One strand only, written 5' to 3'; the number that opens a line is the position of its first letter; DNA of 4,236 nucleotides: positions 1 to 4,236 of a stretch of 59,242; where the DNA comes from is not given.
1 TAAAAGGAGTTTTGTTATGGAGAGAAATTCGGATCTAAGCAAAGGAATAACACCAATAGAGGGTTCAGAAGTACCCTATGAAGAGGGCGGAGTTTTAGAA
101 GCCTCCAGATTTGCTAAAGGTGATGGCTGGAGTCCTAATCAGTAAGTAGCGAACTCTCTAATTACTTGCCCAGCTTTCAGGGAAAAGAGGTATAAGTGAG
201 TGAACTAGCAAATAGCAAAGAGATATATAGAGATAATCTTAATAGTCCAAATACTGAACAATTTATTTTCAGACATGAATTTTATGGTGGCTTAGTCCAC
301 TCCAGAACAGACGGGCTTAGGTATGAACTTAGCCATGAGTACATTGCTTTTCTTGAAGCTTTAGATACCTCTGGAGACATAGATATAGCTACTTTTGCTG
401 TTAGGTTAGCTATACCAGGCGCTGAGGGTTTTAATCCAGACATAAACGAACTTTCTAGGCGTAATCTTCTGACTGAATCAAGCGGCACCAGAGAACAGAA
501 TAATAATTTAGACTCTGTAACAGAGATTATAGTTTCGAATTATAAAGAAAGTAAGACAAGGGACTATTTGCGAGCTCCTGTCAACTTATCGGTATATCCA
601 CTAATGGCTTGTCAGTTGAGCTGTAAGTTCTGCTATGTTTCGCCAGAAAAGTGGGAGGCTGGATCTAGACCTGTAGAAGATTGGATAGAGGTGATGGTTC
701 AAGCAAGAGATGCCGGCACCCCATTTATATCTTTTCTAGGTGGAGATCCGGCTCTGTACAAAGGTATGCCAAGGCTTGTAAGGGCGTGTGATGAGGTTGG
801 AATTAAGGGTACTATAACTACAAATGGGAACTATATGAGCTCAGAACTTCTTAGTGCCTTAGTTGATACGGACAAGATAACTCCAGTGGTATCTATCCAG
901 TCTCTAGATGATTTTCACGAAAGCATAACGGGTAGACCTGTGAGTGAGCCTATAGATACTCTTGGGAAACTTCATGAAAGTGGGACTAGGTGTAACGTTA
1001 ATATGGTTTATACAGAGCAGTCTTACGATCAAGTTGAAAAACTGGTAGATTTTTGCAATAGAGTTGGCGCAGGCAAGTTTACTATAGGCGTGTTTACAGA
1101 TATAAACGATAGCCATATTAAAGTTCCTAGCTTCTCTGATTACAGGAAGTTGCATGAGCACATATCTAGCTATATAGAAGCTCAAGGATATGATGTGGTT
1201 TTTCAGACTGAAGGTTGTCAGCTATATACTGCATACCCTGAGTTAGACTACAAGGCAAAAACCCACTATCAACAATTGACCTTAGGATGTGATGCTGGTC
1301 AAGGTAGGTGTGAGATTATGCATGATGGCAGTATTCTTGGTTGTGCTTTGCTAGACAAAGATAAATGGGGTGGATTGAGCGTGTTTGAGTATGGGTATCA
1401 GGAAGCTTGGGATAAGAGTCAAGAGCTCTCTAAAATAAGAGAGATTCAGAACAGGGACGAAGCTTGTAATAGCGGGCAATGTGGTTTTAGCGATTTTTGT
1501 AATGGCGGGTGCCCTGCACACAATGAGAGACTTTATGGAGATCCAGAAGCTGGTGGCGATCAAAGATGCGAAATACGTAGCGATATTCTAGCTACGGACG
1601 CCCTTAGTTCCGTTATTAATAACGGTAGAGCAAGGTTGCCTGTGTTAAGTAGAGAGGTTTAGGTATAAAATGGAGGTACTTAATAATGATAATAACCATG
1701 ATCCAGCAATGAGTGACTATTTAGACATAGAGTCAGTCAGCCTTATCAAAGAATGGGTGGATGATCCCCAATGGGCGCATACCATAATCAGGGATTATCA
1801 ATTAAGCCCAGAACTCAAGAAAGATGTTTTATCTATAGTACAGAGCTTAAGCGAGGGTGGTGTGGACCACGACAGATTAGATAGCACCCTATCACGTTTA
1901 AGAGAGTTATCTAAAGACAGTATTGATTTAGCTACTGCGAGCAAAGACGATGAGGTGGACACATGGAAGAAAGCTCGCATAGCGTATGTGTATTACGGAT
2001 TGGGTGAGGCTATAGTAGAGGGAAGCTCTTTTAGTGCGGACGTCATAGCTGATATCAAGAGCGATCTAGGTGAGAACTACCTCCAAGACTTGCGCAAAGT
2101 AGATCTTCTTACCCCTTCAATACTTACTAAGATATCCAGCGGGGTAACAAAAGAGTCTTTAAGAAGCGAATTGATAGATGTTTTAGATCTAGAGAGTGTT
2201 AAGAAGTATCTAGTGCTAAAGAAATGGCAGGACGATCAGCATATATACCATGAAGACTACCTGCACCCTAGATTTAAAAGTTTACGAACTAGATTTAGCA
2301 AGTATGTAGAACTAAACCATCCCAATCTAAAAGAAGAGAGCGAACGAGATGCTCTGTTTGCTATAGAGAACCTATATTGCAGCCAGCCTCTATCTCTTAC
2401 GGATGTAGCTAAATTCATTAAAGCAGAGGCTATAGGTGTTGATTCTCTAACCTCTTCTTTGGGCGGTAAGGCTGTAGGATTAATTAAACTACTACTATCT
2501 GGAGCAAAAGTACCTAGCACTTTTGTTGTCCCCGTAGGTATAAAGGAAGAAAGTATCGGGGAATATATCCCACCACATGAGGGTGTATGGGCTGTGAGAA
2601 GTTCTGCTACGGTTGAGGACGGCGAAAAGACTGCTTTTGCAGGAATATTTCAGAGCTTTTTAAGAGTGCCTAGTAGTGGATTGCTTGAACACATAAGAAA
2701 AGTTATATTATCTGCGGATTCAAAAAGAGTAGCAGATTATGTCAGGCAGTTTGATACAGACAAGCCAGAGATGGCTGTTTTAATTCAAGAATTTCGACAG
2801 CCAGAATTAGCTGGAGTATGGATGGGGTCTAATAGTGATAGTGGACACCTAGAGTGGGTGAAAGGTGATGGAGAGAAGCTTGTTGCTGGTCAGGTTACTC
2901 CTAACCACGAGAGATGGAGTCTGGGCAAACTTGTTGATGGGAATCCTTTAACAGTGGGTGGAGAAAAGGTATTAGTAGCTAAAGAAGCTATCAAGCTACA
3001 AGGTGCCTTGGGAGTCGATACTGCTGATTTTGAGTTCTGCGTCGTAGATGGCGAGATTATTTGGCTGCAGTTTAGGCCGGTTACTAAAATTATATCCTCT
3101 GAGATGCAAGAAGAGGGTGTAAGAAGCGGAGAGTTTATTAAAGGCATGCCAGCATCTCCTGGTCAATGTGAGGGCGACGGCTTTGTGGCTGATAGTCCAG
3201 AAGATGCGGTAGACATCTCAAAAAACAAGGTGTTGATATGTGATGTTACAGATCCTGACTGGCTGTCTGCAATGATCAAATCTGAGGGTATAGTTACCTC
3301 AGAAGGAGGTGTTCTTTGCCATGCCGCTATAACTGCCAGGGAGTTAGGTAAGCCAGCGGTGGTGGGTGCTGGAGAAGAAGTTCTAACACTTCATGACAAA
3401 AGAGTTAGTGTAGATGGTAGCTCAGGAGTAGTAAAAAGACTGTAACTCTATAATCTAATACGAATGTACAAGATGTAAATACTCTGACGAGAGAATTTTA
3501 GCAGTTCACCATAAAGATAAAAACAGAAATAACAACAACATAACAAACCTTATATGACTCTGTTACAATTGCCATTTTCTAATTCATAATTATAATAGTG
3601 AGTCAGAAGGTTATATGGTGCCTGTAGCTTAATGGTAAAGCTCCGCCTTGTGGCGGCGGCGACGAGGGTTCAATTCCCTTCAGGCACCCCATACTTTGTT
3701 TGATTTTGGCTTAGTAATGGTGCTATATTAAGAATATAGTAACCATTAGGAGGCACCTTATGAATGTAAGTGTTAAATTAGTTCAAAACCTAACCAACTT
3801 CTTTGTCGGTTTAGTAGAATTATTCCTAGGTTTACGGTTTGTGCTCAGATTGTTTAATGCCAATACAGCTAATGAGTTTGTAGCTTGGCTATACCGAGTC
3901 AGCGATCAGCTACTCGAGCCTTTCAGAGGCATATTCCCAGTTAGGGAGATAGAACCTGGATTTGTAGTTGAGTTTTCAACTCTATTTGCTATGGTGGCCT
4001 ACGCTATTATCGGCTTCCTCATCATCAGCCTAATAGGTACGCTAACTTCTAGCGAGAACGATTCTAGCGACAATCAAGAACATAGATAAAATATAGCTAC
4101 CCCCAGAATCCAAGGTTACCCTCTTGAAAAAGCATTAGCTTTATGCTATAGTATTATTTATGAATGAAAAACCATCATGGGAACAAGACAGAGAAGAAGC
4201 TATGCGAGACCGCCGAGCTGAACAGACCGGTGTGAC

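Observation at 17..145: Unlisted 42-aa ORF carries an exact AKGDGW hexapeptide (streptide-type KxxxW motif)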

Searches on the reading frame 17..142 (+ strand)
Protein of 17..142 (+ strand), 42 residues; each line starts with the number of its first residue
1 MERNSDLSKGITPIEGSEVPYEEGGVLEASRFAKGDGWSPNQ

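Call 5: search_protein_families(library=pfam, proteins=[window:17-142:+], max_evalue=0.01)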
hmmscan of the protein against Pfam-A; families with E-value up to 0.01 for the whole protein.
window:17-142:+ (42 aa): 0 families

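Call 6: search_protein_families(library=ncbifam, proteins=[window:17-142:+], max_evalue=0.01)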
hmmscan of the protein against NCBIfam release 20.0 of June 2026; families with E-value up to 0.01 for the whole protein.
window:17-142:+ (42 aa): 1 family
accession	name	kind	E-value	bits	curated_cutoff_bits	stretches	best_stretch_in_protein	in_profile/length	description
TIGR04079.1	phero_cyc_pep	subfamily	3.1e-13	49.3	35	1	17-39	1-23/23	KxxxW-cyclized peptide pheromone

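Call 39: search_solved_structures(query=window:17-142:+, max_evalue=10, show_alignments=2)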
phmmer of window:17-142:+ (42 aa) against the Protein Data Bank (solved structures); distinct sequences matched with E-value up to 10: 2.
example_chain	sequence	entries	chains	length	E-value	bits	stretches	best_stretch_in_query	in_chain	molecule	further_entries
5v1t_B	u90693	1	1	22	0.15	15.8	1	24-39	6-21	SuiA 22mer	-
6rk4_A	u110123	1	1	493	7.7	10.6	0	3-31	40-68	Lysostaphin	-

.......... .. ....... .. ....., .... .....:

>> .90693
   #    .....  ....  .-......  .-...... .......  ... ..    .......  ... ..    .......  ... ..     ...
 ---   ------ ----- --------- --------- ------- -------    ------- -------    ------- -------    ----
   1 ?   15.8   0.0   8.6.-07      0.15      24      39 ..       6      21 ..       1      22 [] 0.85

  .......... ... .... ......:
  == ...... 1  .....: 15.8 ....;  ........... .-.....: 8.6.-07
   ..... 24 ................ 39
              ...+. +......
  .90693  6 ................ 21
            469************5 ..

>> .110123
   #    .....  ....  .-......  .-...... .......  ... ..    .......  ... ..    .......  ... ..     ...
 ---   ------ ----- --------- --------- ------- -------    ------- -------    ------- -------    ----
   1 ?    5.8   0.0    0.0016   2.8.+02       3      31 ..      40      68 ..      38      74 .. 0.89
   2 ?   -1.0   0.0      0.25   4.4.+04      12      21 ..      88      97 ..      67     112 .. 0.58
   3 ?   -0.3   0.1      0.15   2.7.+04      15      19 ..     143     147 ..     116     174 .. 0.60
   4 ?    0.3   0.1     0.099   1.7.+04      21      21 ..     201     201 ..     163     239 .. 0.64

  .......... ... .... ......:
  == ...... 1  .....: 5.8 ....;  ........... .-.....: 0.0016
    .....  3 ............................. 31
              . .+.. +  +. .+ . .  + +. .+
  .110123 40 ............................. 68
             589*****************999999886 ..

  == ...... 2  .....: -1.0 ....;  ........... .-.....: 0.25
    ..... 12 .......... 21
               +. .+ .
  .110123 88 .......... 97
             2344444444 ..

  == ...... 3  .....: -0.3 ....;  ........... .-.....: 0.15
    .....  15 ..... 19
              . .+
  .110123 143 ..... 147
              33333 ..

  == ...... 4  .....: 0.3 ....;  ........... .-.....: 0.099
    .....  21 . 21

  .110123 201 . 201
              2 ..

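Call 71: search_protein_families(library=ncbifam, alignment_id=A3, max_evalue=0.01)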
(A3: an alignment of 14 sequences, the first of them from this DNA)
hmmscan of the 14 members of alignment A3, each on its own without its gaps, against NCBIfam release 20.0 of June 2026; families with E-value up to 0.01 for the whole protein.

A. member 1, seq(42 aa): 1 family
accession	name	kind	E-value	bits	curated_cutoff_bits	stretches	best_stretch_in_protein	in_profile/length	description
TIGR04079.1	phero_cyc_pep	subfamily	3.1e-13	49.3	35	1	17-39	1-23/23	KxxxW-cyclized peptide pheromone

B. families by the number of members that match (of 14 scanned): 1 family
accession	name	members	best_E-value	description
TIGR04079.1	phero_cyc_pep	11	3.1e-13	KxxxW-cyclized peptide pheromone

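Call 93: search_protein_representatives(protein=window:17-142:+)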
Query: 42 residues. Proteins with E-value up to 0.001 (for the whole library): 6; up to 1e-10: 0; up to 1e-30: 0. The best 6 are listed.
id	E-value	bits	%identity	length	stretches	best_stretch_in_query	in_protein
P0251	1.3e-06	43.8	66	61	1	7-41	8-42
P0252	7.7e-05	38.3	60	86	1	5-39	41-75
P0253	2.0e-04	37.0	58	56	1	9-39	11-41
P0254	2.9e-04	36.5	79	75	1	17-40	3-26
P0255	4.8e-04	35.8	62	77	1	11-39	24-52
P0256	6.5e-04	35.4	52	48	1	7-39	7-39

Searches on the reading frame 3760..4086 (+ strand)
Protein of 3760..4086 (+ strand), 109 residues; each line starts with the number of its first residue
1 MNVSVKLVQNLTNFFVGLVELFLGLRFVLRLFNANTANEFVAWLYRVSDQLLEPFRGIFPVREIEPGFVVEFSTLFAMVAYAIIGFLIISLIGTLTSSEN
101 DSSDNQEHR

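Call 5: search_protein_families(library=pfam, proteins=[window:3760-4086:+], max_evalue=0.01)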
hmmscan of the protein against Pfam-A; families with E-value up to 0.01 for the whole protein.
window:3760-4086:+ (109 aa): 1 family
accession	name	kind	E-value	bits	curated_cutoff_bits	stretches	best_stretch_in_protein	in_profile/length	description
PF02325.22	YGGT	-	5.3e-08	33.6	27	1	14-86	2-68/70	YGGT family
